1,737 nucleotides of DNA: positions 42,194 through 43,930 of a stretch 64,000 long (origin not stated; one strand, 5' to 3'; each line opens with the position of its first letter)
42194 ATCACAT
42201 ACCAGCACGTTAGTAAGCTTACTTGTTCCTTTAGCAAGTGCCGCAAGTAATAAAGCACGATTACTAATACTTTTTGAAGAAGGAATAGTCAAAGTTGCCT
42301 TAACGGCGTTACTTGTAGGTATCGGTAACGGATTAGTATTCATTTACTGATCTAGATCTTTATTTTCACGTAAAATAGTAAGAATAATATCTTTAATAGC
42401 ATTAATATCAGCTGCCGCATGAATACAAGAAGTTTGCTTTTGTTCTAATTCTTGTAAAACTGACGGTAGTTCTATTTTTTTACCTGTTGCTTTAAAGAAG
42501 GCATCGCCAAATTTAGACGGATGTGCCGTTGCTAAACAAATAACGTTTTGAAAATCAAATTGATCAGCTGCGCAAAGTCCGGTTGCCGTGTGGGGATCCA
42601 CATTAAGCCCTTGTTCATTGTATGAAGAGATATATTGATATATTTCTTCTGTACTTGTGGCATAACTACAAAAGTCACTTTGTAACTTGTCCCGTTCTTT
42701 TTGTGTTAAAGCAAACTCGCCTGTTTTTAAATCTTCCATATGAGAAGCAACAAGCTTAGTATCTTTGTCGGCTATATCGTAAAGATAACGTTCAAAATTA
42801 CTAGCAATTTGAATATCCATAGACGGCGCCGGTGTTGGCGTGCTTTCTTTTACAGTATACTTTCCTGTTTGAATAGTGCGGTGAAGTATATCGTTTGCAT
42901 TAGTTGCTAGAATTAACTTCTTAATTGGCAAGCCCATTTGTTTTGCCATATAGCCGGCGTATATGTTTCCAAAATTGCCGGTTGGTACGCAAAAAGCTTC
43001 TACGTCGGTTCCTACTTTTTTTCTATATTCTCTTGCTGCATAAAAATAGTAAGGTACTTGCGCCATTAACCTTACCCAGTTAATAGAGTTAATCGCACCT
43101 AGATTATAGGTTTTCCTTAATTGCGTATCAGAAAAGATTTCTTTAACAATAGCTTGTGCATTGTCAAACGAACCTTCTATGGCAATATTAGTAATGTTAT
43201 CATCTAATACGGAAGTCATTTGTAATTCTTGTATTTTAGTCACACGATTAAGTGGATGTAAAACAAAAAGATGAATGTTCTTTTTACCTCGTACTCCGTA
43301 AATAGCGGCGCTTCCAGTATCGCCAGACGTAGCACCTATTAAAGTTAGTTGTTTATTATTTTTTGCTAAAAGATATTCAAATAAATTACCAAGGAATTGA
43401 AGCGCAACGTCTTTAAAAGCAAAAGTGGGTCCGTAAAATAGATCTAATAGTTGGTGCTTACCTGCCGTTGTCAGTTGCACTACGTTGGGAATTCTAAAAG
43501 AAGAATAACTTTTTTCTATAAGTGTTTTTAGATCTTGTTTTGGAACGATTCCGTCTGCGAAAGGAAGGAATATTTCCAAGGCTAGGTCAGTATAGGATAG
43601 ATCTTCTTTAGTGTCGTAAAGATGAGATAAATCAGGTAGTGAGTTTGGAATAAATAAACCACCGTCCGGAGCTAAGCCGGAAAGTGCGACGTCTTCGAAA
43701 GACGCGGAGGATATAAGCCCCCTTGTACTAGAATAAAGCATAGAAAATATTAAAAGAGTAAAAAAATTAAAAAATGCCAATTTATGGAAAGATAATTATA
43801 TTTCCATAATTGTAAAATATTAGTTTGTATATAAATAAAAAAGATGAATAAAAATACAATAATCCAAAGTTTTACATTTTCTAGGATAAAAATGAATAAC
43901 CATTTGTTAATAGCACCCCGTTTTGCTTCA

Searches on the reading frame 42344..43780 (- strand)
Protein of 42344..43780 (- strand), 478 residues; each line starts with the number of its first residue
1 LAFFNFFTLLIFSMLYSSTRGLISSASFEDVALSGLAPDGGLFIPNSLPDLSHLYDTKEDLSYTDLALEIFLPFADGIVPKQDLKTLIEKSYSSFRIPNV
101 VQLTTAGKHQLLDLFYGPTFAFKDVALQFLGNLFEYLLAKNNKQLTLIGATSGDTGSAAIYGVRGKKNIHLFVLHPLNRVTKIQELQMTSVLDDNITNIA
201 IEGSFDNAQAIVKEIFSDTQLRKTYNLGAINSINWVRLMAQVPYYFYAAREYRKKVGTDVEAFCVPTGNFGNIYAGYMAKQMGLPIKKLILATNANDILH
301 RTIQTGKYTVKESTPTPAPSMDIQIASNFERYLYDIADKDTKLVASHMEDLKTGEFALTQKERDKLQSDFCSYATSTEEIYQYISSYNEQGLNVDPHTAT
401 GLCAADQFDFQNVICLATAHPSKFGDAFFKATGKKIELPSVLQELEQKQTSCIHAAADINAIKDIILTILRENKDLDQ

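Call 32: search_protein_families(library=pfam, proteins=[window:42344-43780:-], max_evalue=0.001)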
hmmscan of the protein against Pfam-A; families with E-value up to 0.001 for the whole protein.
window:42344-43780:- (478 aa): 3 families
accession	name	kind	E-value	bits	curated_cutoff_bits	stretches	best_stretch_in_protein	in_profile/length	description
PF14821.11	Thr_synth_N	-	1.6e-21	76.6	25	1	16-92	2-79/79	Threonine synthase N terminus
PF00291.31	PALP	-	7.7e-20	71.8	35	1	116-340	31-237/295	Pyridoxal-phosphate dependent enzyme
PF24857.1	THR4_C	-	3.7e-07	30.6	27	1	398-466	1-83/85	Threonine synthase, C-terminal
